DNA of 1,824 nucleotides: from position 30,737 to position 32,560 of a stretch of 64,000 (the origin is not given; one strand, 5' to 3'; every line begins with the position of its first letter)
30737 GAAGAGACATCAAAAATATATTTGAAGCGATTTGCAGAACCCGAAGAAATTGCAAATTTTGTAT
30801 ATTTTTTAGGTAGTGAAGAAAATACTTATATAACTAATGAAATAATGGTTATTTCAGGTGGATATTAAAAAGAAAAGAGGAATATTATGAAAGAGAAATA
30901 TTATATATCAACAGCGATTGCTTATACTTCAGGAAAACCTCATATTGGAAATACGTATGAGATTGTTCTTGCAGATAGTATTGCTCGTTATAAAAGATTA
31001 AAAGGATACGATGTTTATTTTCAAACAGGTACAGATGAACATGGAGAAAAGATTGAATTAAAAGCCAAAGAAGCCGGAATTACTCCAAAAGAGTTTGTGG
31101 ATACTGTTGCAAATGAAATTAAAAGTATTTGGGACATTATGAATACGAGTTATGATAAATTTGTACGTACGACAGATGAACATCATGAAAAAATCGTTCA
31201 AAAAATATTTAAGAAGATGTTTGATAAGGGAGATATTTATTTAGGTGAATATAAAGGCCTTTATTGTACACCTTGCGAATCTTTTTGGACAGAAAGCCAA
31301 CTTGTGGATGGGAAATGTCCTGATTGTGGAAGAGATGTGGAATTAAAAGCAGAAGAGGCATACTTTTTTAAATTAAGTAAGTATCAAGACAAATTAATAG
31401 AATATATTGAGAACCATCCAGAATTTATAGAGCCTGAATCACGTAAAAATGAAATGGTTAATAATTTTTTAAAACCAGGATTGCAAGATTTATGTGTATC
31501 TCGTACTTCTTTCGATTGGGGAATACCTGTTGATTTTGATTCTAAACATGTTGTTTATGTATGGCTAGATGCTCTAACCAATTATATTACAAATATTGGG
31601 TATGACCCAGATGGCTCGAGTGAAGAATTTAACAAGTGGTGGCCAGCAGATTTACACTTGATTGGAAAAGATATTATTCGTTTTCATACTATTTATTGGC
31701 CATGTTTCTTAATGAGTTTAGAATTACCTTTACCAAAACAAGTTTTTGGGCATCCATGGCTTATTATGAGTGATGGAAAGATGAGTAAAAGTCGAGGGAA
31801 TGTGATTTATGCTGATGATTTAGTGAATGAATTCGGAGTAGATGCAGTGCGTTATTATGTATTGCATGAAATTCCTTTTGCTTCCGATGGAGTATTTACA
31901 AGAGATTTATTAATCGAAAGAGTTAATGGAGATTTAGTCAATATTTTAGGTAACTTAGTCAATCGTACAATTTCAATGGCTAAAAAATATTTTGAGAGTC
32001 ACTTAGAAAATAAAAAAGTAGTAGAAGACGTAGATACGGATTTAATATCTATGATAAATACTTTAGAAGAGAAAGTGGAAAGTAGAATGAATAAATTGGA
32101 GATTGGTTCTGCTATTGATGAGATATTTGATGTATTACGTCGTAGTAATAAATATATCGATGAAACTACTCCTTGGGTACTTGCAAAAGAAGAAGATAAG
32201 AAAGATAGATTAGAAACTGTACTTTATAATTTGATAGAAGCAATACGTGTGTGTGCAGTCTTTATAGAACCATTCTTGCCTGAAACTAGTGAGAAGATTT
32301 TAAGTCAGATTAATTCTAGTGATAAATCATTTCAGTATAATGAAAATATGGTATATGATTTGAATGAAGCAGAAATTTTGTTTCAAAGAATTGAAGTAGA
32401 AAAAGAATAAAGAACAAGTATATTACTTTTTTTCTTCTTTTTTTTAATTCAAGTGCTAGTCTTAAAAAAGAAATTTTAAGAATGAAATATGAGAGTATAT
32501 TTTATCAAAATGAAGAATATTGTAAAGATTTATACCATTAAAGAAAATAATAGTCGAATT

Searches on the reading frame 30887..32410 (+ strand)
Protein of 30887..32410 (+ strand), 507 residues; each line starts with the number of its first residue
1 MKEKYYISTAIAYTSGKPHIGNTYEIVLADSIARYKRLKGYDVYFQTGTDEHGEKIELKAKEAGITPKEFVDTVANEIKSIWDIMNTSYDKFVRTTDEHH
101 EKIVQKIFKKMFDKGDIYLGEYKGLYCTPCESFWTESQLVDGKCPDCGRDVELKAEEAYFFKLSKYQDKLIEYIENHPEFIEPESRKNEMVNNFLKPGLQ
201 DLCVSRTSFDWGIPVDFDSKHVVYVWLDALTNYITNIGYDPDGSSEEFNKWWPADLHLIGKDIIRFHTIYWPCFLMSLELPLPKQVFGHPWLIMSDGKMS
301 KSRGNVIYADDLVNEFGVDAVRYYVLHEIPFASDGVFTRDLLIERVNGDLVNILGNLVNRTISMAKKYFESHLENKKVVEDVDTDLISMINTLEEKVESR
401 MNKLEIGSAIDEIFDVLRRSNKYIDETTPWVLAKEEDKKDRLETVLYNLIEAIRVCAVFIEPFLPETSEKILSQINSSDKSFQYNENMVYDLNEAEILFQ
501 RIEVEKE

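Call 7: search_protein_families(library=pfam, proteins=[window:30887-32410:+])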
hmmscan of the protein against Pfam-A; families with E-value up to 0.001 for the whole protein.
window:30887-32410:+ (507 aa): 6 families
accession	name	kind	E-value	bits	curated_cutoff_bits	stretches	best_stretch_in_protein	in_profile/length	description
PF09334.17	tRNA-synt_1g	-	4.8e-119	398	20.1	2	147-361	172-390/391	tRNA synthetases class I (M)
PF00133.28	tRNA-synt_1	-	1.3e-34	120.1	22.7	2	2-215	22-243/414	tRNA synthetases class I (I, L, M and V)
PF01406.26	tRNA-synt_1e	-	6.6e-13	49.1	27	1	16-121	21-125/301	tRNA synthetases class I (C) catalytic domain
PF19303.5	Anticodon_3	-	7e-11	42.7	23.5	1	381-487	9-113/152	Anticodon binding domain of methionyl tRNA ligase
PF08264.19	Anticodon_1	-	3.5e-08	33.9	25.1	1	383-479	1-97/148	Anticodon-binding domain of tRNA ligase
PF01921.24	tRNA-synt_1f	-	5.5e-07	29.3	27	0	2-42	21-60/360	tRNA synthetases class I (K)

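Call 26: find_encoding_contigs(protein=window:30887-32410:+, flank=4500, max_places=10)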
Protein window:30887-32410:+ (507 aa): 4 contigs read that carry it; 3 places shown.
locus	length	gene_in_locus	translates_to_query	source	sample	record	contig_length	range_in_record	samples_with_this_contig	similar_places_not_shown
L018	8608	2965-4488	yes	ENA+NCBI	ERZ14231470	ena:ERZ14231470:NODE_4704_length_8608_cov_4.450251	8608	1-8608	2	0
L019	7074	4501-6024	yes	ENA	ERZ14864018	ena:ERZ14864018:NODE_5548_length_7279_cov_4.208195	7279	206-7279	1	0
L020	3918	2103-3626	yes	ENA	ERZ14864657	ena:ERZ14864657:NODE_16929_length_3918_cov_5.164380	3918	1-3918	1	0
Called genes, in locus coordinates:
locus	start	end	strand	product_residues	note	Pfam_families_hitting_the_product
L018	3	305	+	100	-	?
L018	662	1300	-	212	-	PF17761:DUF1016_N, PF06250:YhcG_C (weak)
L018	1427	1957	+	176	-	PF04014:MazE_antitoxin, PF15714:SpoVT_C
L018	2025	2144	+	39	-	-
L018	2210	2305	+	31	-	-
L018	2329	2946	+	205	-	PF00106:adh_short, PF08659:KR, PF13561:adh_short_C2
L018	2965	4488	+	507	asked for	PF00133:tRNA-synt_1, PF01406:tRNA-synt_1e (weak), PF01921:tRNA-synt_1f (faint), PF09334:tRNA-synt_1g, PF00133:tRNA-synt_1, PF19303:Anticodon_3, PF08264:Anticodon_1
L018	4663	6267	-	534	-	-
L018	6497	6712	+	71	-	-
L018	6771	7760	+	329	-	PF00376:MerR, PF13411:MerR_1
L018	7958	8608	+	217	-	?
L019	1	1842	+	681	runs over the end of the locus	?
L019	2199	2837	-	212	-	PF17761:DUF1016_N, PF06250:YhcG_C (weak)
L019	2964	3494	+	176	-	PF04014:MazE_antitoxin, PF15714:SpoVT_C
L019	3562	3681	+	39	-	-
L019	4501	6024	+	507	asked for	PF00133:tRNA-synt_1, PF01406:tRNA-synt_1e (weak), PF01921:tRNA-synt_1f (faint), PF09334:tRNA-synt_1g, PF00133:tRNA-synt_1, PF19303:Anticodon_3, PF08264:Anticodon_1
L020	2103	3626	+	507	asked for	PF00133:tRNA-synt_1, PF01406:tRNA-synt_1e (weak), PF01921:tRNA-synt_1f (faint), PF09334:tRNA-synt_1g, PF00133:tRNA-synt_1, PF19303:Anticodon_3, PF08264:Anticodon_1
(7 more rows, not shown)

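Call 41: list_cluster_members(proteins=[window:30887-32410:+, window:36852-37598:+, window:38216-38998:+, window:35880-36803:+, window:24998-28228:+])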
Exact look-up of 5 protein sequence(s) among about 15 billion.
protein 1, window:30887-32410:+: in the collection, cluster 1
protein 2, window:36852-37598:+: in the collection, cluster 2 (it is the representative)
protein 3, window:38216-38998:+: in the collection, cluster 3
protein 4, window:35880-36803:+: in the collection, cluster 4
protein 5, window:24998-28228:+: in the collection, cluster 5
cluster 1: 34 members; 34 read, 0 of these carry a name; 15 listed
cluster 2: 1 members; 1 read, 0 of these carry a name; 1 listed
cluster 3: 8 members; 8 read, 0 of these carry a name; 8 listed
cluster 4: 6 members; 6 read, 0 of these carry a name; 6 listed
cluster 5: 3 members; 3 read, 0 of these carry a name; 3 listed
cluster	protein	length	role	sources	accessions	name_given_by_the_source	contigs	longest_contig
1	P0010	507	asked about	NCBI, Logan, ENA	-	-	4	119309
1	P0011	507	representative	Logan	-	-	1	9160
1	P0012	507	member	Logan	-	-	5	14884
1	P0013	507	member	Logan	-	-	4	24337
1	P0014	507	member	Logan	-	-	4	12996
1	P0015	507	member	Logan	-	-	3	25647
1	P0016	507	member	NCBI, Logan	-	-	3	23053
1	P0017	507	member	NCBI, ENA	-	-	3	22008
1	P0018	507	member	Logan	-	-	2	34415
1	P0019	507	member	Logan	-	-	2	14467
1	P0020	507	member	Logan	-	-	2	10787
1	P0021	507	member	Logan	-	-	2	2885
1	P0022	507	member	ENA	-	-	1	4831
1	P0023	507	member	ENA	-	-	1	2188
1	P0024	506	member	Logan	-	-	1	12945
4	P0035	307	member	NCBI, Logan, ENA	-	-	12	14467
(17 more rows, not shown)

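Call 43: find_encoding_contigs(protein=P0035, flank=1500, max_places=10)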
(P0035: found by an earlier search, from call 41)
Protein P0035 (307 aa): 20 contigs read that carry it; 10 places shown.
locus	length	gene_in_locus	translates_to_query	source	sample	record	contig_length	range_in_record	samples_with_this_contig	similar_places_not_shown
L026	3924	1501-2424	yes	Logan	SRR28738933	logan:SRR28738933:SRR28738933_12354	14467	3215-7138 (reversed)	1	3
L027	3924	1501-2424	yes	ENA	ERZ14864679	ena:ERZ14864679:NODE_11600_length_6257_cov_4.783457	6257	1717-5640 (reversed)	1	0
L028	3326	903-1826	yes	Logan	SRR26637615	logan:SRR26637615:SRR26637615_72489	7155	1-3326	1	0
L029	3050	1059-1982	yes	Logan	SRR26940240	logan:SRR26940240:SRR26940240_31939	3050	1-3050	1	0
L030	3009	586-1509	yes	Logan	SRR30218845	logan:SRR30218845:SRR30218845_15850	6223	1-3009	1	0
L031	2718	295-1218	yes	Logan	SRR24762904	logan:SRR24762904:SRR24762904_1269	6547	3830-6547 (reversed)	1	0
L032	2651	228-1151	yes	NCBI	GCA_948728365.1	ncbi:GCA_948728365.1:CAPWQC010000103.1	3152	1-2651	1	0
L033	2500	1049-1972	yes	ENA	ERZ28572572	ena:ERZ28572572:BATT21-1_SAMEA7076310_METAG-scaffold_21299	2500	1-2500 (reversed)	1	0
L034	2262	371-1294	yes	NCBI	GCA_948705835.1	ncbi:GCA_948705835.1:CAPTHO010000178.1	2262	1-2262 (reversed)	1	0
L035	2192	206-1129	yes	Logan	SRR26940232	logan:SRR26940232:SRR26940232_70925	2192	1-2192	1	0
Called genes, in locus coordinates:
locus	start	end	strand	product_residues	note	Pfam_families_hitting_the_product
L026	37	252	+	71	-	-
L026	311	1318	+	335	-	PF00376:MerR, PF13411:MerR_1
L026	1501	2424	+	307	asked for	PF11899:DUF3419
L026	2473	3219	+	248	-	PF01026:TatD_DNase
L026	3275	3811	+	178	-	-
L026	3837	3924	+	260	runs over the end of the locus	PF00398:RrnaAD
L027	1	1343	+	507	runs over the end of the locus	PF00133:tRNA-synt_1, PF01406:tRNA-synt_1e (weak), PF01921:tRNA-synt_1f (faint), PF09334:tRNA-synt_1g, PF00133:tRNA-synt_1, PF19303:Anticodon_3, PF08264:Anticodon_1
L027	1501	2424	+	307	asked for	PF11899:DUF3419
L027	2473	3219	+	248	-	PF01026:TatD_DNase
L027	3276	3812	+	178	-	-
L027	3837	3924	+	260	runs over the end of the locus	PF00398:RrnaAD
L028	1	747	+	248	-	?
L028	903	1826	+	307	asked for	PF11899:DUF3419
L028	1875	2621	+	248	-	PF01026:TatD_DNase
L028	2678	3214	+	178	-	-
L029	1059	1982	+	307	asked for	PF11899:DUF3419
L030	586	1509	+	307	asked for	PF11899:DUF3419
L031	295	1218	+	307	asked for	PF11899:DUF3419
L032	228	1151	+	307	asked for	PF11899:DUF3419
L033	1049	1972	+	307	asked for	PF11899:DUF3419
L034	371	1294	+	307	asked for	PF11899:DUF3419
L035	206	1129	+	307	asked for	PF11899:DUF3419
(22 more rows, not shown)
